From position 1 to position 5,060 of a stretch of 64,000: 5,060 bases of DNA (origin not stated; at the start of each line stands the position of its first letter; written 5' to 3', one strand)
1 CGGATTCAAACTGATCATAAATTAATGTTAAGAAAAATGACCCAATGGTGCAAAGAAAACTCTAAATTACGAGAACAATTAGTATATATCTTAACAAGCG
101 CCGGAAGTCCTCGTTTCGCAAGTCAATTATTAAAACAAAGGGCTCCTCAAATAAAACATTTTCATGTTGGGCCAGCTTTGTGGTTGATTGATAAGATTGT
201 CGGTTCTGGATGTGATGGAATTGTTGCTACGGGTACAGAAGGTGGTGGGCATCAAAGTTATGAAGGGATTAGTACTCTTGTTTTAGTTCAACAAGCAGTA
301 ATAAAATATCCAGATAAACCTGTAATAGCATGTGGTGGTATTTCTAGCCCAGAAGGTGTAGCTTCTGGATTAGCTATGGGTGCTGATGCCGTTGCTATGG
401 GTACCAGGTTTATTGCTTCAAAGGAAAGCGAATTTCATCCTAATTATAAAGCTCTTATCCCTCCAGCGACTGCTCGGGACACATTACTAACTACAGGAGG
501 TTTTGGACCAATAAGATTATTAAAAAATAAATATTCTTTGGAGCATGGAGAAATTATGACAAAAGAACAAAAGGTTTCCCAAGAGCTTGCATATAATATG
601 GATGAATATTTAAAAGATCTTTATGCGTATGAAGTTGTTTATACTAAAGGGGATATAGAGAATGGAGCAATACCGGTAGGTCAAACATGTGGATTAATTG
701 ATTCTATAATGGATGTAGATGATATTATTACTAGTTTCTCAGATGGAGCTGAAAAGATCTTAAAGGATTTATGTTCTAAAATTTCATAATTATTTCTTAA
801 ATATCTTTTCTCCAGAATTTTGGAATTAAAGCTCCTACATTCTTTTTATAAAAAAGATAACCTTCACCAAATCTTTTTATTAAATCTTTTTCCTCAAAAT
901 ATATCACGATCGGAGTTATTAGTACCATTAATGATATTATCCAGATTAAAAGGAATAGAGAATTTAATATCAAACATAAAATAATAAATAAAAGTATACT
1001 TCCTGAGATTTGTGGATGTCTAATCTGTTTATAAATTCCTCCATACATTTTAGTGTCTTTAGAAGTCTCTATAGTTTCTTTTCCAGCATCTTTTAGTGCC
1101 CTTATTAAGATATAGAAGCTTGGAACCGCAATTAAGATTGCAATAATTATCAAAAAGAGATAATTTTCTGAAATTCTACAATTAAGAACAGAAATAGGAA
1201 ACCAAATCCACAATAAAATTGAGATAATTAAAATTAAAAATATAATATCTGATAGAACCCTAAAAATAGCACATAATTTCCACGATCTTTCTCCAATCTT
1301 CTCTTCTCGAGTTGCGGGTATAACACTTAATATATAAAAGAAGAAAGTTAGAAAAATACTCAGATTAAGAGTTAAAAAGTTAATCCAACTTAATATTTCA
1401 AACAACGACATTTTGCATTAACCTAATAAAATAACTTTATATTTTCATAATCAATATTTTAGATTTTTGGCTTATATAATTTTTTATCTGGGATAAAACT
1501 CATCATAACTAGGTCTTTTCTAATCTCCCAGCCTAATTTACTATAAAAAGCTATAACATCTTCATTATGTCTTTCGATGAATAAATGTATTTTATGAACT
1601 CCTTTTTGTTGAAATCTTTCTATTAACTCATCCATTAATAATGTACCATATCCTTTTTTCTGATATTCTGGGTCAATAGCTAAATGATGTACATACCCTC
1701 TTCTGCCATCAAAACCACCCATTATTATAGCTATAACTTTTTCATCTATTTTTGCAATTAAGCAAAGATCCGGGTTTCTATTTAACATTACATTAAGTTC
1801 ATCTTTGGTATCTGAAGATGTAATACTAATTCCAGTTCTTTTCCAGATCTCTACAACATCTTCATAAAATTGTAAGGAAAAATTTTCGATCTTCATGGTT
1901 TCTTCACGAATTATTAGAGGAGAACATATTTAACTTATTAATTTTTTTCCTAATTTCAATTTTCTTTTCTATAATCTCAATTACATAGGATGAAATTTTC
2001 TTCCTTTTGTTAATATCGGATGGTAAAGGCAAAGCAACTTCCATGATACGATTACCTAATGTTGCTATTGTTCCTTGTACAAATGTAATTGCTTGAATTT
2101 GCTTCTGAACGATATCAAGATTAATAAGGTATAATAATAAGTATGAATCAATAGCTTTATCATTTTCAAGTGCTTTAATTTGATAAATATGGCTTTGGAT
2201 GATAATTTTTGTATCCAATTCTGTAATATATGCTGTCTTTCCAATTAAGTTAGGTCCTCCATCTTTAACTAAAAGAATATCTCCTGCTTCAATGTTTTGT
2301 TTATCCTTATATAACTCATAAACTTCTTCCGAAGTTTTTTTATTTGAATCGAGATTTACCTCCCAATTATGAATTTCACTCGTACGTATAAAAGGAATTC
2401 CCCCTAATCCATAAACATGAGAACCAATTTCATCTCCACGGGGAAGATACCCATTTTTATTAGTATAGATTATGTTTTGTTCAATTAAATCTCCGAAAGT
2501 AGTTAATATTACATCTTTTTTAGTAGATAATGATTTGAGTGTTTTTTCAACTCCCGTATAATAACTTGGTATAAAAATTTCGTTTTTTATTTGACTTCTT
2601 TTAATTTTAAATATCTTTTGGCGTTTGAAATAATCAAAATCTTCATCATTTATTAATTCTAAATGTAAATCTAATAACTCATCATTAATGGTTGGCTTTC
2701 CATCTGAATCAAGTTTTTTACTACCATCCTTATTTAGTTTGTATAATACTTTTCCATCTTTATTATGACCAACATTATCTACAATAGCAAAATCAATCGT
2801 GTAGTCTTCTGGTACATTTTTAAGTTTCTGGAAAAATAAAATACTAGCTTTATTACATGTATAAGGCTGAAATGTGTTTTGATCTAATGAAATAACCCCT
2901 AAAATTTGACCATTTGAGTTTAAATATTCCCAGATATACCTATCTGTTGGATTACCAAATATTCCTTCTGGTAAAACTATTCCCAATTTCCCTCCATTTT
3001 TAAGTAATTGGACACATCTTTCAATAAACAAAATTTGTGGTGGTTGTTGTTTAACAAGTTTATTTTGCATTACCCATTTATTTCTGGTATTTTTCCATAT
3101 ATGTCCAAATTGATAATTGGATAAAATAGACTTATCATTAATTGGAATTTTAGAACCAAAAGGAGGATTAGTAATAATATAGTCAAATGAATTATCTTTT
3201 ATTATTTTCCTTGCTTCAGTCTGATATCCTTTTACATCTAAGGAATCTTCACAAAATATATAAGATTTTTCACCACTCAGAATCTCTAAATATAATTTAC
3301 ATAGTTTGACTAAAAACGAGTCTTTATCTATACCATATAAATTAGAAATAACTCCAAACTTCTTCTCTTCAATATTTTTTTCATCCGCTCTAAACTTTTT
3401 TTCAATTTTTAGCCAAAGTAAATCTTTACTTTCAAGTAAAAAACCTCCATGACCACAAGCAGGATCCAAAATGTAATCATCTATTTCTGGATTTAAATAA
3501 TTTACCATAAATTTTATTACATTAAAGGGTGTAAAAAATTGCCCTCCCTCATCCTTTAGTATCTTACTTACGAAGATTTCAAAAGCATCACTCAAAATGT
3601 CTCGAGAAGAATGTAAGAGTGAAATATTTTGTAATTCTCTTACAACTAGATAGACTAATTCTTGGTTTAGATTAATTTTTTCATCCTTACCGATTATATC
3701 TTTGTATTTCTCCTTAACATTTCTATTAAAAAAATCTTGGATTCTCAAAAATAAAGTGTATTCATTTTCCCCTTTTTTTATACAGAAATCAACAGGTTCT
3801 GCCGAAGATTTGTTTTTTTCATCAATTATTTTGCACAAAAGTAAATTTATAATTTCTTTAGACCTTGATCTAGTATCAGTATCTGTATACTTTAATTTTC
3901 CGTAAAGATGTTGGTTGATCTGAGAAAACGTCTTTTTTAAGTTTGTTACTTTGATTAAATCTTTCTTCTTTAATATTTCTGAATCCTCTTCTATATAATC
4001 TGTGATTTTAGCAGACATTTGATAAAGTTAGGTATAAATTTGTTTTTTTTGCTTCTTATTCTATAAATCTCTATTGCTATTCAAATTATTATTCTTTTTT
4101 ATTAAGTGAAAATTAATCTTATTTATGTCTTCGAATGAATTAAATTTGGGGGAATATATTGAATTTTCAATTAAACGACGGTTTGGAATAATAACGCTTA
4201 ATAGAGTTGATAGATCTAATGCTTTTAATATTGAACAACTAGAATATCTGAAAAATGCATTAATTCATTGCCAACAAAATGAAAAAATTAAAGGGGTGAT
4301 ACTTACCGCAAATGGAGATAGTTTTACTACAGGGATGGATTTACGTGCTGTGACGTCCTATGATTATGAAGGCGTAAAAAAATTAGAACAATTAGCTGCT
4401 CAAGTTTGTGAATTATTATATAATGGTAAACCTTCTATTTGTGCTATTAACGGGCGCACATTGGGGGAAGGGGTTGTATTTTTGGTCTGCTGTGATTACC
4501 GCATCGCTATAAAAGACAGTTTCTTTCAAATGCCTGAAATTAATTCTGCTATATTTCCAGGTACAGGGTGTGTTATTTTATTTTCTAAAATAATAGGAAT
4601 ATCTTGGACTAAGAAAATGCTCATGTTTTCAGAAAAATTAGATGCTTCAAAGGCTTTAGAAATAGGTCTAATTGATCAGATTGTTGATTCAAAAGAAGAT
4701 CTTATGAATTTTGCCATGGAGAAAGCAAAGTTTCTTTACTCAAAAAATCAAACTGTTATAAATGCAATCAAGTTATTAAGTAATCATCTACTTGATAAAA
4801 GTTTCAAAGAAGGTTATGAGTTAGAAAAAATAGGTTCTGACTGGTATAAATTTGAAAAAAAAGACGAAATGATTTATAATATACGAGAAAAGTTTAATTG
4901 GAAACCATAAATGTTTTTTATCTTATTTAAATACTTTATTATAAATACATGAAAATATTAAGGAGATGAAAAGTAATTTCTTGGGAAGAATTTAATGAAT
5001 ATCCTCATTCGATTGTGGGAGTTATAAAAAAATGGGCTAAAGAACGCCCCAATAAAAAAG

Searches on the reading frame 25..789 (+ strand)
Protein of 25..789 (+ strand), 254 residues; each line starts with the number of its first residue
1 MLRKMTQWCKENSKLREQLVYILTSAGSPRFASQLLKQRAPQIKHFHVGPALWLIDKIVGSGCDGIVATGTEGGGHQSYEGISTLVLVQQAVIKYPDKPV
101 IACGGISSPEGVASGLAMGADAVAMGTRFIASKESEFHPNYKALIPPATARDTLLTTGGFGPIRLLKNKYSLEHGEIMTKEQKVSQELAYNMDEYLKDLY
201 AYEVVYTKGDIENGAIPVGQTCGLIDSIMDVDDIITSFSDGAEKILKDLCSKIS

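Call 31: search_protein_families(library=pfam, proteins=[window:25-789:+])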
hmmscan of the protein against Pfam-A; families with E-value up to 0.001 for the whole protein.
window:25-789:+ (254 aa): 3 families
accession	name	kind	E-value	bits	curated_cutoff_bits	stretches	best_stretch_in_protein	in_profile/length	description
PF03060.21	NMO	-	4.8e-26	92.4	28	1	57-238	151-328/331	Nitronate monooxygenase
PF00478.31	IMPDH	-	2.2e-05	24.1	25.6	1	82-136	193-246/345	IMP dehydrogenase / GMP reductase domain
PF01070.24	FMN_dh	-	8.6e-05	22.2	24.9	1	57-130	234-306/350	FMN-dependent dehydrogenase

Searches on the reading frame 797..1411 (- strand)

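Call 31: search_protein_families(library=pfam, proteins=[window:797-1411:-])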
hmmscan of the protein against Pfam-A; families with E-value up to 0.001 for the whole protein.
window:797-1411:- (204 aa): 2 families
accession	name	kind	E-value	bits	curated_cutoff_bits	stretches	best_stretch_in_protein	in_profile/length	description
PF04191.18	PEMT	-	5.4e-08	33.7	25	1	87-183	9-104/105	Phospholipid methyltransferase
PF07298.16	NnrU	-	0.00079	19.5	24.7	0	13-163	2-133/188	NnrU protein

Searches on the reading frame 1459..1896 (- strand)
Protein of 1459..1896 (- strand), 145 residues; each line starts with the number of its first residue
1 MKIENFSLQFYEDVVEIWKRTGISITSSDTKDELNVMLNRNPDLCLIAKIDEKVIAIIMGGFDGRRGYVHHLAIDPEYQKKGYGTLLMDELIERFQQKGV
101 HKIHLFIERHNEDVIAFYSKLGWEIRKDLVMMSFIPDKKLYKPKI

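Call 31: search_protein_families(library=pfam, proteins=[window:1459-1896:-])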
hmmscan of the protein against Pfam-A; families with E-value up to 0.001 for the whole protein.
window:1459-1896:- (145 aa): 6 families
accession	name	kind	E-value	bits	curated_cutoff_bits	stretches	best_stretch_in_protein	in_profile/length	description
PF00583.31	Acetyltransf_1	-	1.9e-21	76.9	20.7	1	14-123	4-116/116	Acetyltransferase (GNAT) family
PF13508.13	Acetyltransf_7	-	1.3e-14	54.8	27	1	43-124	3-83/84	Acetyltransferase (GNAT) domain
PF13673.13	Acetyltransf_10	-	5.9e-12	46.1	23.6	1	32-124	20-108/128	Acetyltransferase (GNAT) domain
PF13480.13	Acetyltransf_6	-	2.4e-08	34.7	22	1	45-106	74-135/143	Acetyltransferase (GNAT) domain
PF08445.16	FR47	-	4.5e-08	33.4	22.1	1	62-126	17-80/86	FR47-like protein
PF13302.13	Acetyltransf_3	-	0.00045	21.4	25.4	1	71-123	84-137/138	Acetyltransferase (GNAT) domain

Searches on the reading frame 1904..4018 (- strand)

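Call 31: search_protein_families(library=pfam, proteins=[window:1904-4018:-])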
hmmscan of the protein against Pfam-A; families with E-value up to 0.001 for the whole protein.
window:1904-4018:- (704 aa): 4 families
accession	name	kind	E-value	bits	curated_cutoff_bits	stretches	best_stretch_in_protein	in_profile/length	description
PF02384.22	N6_Mtase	-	3.2e-35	122.4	20.4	1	138-404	2-237/311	N-6 DNA Methylase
PF07669.17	Eco57I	-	2.6e-11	44.3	25.3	1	226-378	2-165/171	Eco57I restriction-modification methylase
PF01170.24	UPF0020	-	1.5e-10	41.5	22.3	1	171-292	20-136/197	RMKL-like, methyltransferase domain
PF20473.4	MmeI_Mtase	-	0.00022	20.9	27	0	183-247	23-85/259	MmeI, DNA-methyltransferase domain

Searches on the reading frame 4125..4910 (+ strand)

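Call 31: search_protein_families(library=pfam, proteins=[window:4125-4910:+])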
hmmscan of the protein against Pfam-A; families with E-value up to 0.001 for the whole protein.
window:4125-4910:+ (261 aa): 2 families
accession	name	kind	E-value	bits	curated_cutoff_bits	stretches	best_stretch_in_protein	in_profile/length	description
PF00378.25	ECH_1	-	2.4e-33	116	27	1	22-235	8-221/251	Enoyl-CoA hydratase/isomerase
PF16113.10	ECH_2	-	5.2e-23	82.5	27.2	1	21-200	2-184/335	Enoyl-CoA hydratase/isomerase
